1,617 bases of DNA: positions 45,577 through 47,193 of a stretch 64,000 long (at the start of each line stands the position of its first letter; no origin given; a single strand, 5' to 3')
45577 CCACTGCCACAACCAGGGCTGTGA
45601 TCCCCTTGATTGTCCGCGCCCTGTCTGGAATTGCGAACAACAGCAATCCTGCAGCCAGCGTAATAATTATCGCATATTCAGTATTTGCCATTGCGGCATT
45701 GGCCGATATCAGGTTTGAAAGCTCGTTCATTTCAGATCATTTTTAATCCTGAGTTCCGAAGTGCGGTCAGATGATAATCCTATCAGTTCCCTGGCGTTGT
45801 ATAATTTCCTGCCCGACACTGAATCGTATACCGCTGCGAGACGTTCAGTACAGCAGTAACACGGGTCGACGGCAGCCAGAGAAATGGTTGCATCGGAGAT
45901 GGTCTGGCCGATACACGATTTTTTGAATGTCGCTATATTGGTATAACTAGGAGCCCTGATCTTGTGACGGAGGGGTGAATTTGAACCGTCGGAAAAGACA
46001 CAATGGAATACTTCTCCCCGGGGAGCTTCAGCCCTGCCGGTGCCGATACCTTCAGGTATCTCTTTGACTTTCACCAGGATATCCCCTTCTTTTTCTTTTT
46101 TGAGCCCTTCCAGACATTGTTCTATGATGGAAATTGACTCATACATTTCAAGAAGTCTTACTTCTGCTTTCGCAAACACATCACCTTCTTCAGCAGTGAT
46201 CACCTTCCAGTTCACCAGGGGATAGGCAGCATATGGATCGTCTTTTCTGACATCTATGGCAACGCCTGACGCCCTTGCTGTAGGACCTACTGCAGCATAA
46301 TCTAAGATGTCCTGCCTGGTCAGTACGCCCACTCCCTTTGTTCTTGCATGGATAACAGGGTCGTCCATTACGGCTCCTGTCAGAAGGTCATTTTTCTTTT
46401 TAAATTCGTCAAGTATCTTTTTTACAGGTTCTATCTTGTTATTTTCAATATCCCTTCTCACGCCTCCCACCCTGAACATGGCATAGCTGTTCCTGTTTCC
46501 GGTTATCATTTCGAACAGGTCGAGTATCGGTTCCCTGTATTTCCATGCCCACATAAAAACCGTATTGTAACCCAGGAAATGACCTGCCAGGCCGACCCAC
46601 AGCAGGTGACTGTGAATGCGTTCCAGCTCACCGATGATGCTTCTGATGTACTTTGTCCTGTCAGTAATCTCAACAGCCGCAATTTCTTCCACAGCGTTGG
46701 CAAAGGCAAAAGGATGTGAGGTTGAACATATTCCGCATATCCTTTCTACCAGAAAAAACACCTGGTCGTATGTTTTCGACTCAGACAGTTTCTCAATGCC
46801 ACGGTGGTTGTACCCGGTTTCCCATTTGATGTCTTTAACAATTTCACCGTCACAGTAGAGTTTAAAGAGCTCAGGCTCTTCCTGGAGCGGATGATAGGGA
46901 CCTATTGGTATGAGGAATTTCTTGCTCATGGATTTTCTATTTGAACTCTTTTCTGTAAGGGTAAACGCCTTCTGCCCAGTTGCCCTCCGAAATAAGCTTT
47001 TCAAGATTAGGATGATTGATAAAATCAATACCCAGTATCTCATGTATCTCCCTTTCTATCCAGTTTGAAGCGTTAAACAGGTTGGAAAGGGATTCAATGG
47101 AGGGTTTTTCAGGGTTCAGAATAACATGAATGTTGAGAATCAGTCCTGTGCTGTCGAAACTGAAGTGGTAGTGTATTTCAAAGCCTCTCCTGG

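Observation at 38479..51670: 19-gene Mrp-linked group 4 [NiFe]-hydrogenase operon headed by a sulfhydrogenase beta/gamma (AsrA/AsrB)-like NAD(P)H module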

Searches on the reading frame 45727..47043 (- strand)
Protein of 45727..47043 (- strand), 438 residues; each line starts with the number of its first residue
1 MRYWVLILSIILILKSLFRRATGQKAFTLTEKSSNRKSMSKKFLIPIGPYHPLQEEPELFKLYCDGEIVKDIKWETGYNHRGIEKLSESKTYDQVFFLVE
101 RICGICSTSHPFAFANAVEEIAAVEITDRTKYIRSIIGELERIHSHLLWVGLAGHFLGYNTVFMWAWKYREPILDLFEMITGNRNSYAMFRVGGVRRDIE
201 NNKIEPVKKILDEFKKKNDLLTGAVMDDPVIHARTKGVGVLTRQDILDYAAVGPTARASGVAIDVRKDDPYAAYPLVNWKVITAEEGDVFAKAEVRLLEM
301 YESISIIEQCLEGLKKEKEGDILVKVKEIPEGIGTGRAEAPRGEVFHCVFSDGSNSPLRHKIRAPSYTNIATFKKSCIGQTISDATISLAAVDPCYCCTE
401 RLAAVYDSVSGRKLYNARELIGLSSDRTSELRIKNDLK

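Call 3: search_protein_families(library=pfam, proteins=[window:45727-47043:-])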
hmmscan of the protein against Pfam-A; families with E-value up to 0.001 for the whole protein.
window:45727-47043:- (438 aa): 2 families
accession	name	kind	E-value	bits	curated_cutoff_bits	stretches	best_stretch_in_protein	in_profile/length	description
PF00346.24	Complex1_49kDa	-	3e-70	236.8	24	2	157-324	2-166/271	Respiratory-chain NADH dehydrogenase, 49 Kd subunit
PF00374.24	NiFeSe_Hases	-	1.4e-12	47.8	25.8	1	81-149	1-69/508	Nickel-dependent hydrogenase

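Call 27: find_related_loci(query=window:45727-46929:-, collection=genome_contigs, flank=10000)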
Query window:45727-46929:- (400 aa) in genome_contigs; peptide patterns used: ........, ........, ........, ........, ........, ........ (x = any residue, [..] = any of these).
600 stretches matched a pattern (row limit reached: there are more); 565 encode a relative of the query (tblastn E <= 1e-3); the best 80 are kept; 80 distinct loci.
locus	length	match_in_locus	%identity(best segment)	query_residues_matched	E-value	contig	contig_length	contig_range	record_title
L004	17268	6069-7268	96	1-400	0e+0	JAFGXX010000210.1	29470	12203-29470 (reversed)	MAG: Bacteroidales bacterium isolate ZodW_Metabat.7 k87_12836605, whole genome shotgun sequence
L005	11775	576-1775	87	1-400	0e+0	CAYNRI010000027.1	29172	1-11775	MAG TPA_asm: uncultured Rikenellaceae bacterium isolate SRP192927_co1_597 genome assembly, contig: NODE_2782_length_2917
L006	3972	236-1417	88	1-394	0e+0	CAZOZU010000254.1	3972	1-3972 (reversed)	MAG TPA_asm: uncultured Rikenellaceae bacterium isolate binchicken_co228_588 genome assembly, contig: NODE_39995_length_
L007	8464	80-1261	88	1-394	0e+0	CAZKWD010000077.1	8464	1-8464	MAG TPA_asm: uncultured Rikenellaceae bacterium isolate SRP178699_co1_506 genome assembly, contig: NODE_11864_length_846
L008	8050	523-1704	88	1-394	0e+0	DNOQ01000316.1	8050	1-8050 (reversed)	MAG TPA_asm: Bacteroidales bacterium isolate UBA8908 contig_89872, whole genome shotgun sequence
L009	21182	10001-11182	87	1-394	0e+0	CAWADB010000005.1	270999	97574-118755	MAG: uncultured Bacteroidales bacterium isolate MFD00905.bin.2.66 genome assembly, contig: contig_17389, whole genome sh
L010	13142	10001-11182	88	1-394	0e+0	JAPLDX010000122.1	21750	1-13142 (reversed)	MAG: Bacteroidia bacterium isolate LacPavin_0920_SED3_MAG_41_20 LacPavin_0920_SED3_scaffold_391273, whole genome shotgun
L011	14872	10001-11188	87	1-396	0e+0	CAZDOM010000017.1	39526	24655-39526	MAG TPA_asm: uncultured Rikenellaceae bacterium isolate binchicken_co129_196 genome assembly, contig: NODE_2532_length_3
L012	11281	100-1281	88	1-394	0e+0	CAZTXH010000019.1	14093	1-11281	MAG TPA_asm: uncultured Rikenellaceae bacterium isolate binchicken_co178_10 genome assembly, contig: NODE_5354_length_14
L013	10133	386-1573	87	1-396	0e+0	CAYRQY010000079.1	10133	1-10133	MAG TPA_asm: uncultured Rikenellaceae bacterium isolate SRP241326_co2_346 genome assembly, contig: NODE_8391_length_1013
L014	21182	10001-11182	88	1-394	0e+0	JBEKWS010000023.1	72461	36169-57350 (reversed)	MAG: Bacteroidales bacterium isolate SPRUCE 633 SPRUCE_633_23, whole genome shotgun sequence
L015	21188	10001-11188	88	1-397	0e+0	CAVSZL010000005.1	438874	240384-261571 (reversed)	MAG: uncultured Bacteroidales bacterium isolate MFD04716.bin.1.396 genome assembly, contig: contig_13567, whole genome s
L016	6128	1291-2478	87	1-396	0e+0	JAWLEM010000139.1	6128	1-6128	MAG: Bacteroidales bacterium isolate 20BLK6-1.bin.63 NODE_16019_length_6128_cov_14.599602, whole genome shotgun sequence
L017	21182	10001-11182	87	1-394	0e+0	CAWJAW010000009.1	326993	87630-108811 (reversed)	MAG: uncultured Bacteroidales bacterium isolate MFD04716.bin.1.69 genome assembly, contig: contig_5628, whole genome sho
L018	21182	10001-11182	87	1-394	0e+0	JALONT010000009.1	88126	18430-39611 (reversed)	MAG: Bacteroidales bacterium isolate Prado084 scaffold_41, whole genome shotgun sequence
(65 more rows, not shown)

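Call 33: search_solved_structures(query=window:45727-46929:-, max_evalue=1e-10, show_alignments=1)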
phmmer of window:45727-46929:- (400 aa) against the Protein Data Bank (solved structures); distinct sequences matched with E-value up to 1e-10: 56.
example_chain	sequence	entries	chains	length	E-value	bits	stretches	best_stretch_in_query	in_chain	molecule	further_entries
6cfw_L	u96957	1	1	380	1.9e-83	283.8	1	7-363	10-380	Membrane-bound hydrogenase subunit alpha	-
7z0s_E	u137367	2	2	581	2.4e-76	260.4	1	3-384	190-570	Formate hydrogenlyase subunit 5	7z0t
7q5y_B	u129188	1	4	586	1.2e-60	208.7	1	6-280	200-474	NADH-quinone oxidoreductase subunit C/D 2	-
2fug_4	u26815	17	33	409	9.8e-59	202.4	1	7-278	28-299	NADH-quinone oxidoreductase chain 4 | NADH-QUINONE OXIDOREDUCTASE SUBUNIT 4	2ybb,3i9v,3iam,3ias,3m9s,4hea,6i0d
6hum_H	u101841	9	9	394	2.7e-51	178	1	5-277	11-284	NAD(P)H-quinone oxidoreductase subunit H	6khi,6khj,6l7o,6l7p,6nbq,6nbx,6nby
9iho_D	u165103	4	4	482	8.5e-50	173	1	4-275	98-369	NUCM (49 kDa) subunit of mitochondrial NADH:ubiquinone oxidoreductase (Complex I)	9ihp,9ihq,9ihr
6gcs_C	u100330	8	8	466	5.1e-49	170.4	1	4-276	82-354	49-KDA PROTEIN (NUCM) | Subunit NUCM of NADH:Ubiquinone Oxidoreductase (Complex I) | NUCM protein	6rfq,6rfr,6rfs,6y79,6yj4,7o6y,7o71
6u8y_L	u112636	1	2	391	5.3e-49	170.4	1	9-357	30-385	NADH dehydrogenase subunit D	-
6h8k_C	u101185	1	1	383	7.6e-49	169.9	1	5-276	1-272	NUCM protein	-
8e9g_D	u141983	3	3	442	7.7e-49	169.8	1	4-289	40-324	NADH-quinone oxidoreductase subunit D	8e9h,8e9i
7eu3_H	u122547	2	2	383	9e-49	169.6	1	6-276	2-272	NAD(P)H-quinone oxidoreductase subunit H, chloroplastic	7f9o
7wfg_H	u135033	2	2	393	2.8e-48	168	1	5-277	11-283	NAD(P)H-quinone oxidoreductase subunit H, chloroplastic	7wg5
4wz7_C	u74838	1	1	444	2.9e-48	168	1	4-276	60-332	NUCM protein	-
7b0n_D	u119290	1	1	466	3.5e-48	167.7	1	4-276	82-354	NUCM protein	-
8ba0_D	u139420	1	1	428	4.5e-48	167.3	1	6-276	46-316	Complex I-49kD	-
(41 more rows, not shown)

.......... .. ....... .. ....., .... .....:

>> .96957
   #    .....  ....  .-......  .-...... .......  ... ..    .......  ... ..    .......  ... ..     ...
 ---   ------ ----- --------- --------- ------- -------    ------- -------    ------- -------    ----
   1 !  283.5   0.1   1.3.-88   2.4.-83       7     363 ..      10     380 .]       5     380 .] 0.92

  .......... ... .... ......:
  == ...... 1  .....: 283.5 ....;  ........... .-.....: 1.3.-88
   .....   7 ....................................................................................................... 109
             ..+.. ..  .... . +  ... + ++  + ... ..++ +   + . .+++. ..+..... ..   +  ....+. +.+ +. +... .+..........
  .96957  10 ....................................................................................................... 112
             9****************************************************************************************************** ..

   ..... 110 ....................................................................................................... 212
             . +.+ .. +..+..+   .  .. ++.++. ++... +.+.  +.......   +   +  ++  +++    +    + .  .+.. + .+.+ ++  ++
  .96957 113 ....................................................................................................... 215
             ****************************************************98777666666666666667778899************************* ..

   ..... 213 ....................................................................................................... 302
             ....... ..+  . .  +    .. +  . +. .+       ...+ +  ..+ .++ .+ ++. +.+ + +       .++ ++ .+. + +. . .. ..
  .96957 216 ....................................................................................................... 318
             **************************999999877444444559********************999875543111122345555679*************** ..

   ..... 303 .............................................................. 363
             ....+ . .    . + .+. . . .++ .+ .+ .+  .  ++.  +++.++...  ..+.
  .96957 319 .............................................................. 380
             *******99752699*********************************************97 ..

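Call 47: search_protein_families(library=ncbifam, proteins=[window:45727-46929:-], max_evalue=0.001)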
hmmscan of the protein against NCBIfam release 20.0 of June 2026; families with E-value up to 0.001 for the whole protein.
window:45727-46929:- (400 aa): 15 families
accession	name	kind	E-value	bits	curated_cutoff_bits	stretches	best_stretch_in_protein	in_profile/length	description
NF004739.1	PRK06075.1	equivalog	4.2e-98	328.6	360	2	7-290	3-283/384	NADH-quinone oxidoreductase subunit D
NF040602.1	F420_dehyd_FpoD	exception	2.1e-86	290.3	600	1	3-361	6-370/372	F420H2 dehydrogenase subunit FpoD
TIGR01962.1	NuoD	equivalog_domain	2.6e-86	289.9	459.35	2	4-288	2-283/386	NADH dehydrogenase (quinone) subunit D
NF008974.0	PRK12322.1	equivalog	8.1e-81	271.8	522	1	3-356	5-359/366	NADH-quinone oxidoreductase subunit D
NF009808.0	PRK13292.1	equivalog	1.4e-69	234.8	1156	2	4-277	407-680/791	NADH-quinone oxidoreductase subunit B/C/D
NF005649.0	PRK07415.1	equivalog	5.8e-60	203.4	583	1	4-277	10-284/394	NAD(P)H-quinone oxidoreductase subunit H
NF008728.0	PRK11742.1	equivalog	7.5e-60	202.9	840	2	6-276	216-486/598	NADH-quinone oxidoreductase subunit C/D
TIGR03295.1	frhA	equivalog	1.5e-17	63.7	392.5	1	30-167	28-172/412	coenzyme F420 hydrogenase subunit alpha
NF033181.1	NiFeSe_hydrog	equivalog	3.4e-13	49.3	600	1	27-110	23-105/507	nickel-dependent hydrogenase large subunit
NF045518.1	H2_NiFeSe_large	exception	3.5e-13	49.2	780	1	30-111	26-106/485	NiFeSe hydrogenase large subunit HysA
NF007778.0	PRK10467.1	equivalog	6.1e-11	41.3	969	1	34-110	30-106/567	hydrogenase 2 large subunit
NF041785.2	VhuA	equivalog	1.1e-10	40.6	800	1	41-111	37-107/418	F420-non-reducing hydrogenase Vhu subunit A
NF040828.1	sulfhyd_ShyA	equivalog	5.5e-09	35.4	700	1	31-133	26-130/415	NAD(P)-dependent hydrogenase/sulfhydrogenase 2 subunit alpha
NF007550.0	PRK10170.1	equivalog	2e-07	29.8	1101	1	38-111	49-122/597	Ni/Fe-hydrogenase large subunit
NF040832.1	sulfhyd_HydA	equivalog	9.1e-05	21.7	880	1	29-137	26-136/426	NADPH-dependent hydrogenase/sulfhydrogenase 1 subunit alpha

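Call 50: search_protein_representatives(protein=window:45727-46929:-)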
Query: 400 residues. Proteins with E-value up to 0.001 (for the whole library): 8428; up to 1e-10: 4028; up to 1e-30: 782. The best 150 are listed.
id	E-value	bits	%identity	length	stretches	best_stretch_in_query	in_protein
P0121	1.5e-153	527.9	60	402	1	1-396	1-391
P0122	8.5e-152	522.1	59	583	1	5-394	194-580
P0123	3.1e-122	424.7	68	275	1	6-276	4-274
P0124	4.9e-109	381.3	44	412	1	11-392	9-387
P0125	5.8e-101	354.7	44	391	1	1-375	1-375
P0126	7.8e-100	351.0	62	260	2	1-207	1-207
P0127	8.0e-100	350.9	47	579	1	6-375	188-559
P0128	5.4e-97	341.6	45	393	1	5-368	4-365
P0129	1.2e-96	340.5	58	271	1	126-394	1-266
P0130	1.4e-96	340.3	46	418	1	6-382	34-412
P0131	8.0e-96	337.8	42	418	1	5-372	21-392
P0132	2.3e-94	332.9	44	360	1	5-363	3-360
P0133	6.9e-94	331.4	47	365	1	2-363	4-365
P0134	3.4e-93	329.1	42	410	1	5-380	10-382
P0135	8.1e-93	327.9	44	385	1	6-383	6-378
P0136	8.7e-93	327.8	44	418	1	5-393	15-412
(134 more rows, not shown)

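Call 52: find_encoding_contigs(protein=P0121, flank=10000, max_places=3)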
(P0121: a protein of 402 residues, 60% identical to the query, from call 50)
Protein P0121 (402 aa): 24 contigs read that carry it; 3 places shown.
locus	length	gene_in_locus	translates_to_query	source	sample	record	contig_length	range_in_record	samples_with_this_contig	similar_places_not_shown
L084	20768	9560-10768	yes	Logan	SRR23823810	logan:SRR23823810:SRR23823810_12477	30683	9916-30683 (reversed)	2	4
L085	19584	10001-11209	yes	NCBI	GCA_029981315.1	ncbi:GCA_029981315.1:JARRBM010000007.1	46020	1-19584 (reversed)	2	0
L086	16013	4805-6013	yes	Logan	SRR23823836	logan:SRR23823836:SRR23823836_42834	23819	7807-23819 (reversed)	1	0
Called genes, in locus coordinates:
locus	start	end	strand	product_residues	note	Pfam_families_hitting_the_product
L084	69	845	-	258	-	PF00294:PfkB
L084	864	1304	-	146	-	-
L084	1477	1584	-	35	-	-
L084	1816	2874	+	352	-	PF01022:HTH_5, PF12802:MarR_2 (weak), PF12840:HTH_20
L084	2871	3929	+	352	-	PF01022:HTH_5, PF12840:HTH_20, PF13412:HTH_24 (weak)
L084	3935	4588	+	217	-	PF00702:Hydrolase, PF13419:HAD_2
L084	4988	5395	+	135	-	-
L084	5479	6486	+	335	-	PF13237:Fer4_10 (faint), PF13534:Fer4_17 (faint), PF13187:Fer4_9 (faint), PF00037:Fer4 (faint), PF17179:Fer4_22, PF13746:Fer4_18 (weak)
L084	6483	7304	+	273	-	PF00970:FAD_binding_6 (weak), PF00175:NAD_binding_1, PF10418:DHODB_Fe-S_bind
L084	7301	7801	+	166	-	PF13247:Fer4_11, PF12838:Fer4_7 (weak), PF13187:Fer4_9 (weak), PF00037:Fer4 (weak)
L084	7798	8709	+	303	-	PF00146:NADHdh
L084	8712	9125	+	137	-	PF01058:Oxidored_q6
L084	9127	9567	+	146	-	PF00329:Complex1_30kDa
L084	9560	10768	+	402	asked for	PF00374:NiFeSe_Hases, PF00346:Complex1_49kDa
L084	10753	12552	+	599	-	PF00361:Proton_antipo_M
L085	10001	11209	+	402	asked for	PF00374:NiFeSe_Hases, PF00346:Complex1_49kDa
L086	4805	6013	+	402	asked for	PF00374:NiFeSe_Hases, PF00346:Complex1_49kDa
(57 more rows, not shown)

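Call 53: find_encoding_contigs(protein=P0122, flank=10000, max_places=3)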
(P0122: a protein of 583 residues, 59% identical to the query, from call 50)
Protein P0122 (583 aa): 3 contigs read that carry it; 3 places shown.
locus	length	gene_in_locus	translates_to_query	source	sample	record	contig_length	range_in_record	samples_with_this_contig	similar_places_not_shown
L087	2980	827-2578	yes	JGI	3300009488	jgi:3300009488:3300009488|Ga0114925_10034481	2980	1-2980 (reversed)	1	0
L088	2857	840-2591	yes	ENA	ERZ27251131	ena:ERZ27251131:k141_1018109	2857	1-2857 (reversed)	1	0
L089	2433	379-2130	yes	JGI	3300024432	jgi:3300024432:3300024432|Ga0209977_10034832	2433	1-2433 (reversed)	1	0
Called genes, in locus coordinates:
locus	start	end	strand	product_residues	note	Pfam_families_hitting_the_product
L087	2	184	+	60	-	?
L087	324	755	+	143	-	PF01058:Oxidored_q6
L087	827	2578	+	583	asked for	PF00329:Complex1_30kDa, PF00374:NiFeSe_Hases, PF00346:Complex1_49kDa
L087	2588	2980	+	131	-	?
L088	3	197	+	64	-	?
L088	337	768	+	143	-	PF01058:Oxidored_q6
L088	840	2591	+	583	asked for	PF00329:Complex1_30kDa, PF00374:NiFeSe_Hases, PF00346:Complex1_49kDa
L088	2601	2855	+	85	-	?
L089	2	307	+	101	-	?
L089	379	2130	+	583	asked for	PF00329:Complex1_30kDa, PF00374:NiFeSe_Hases, PF00346:Complex1_49kDa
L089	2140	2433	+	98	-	?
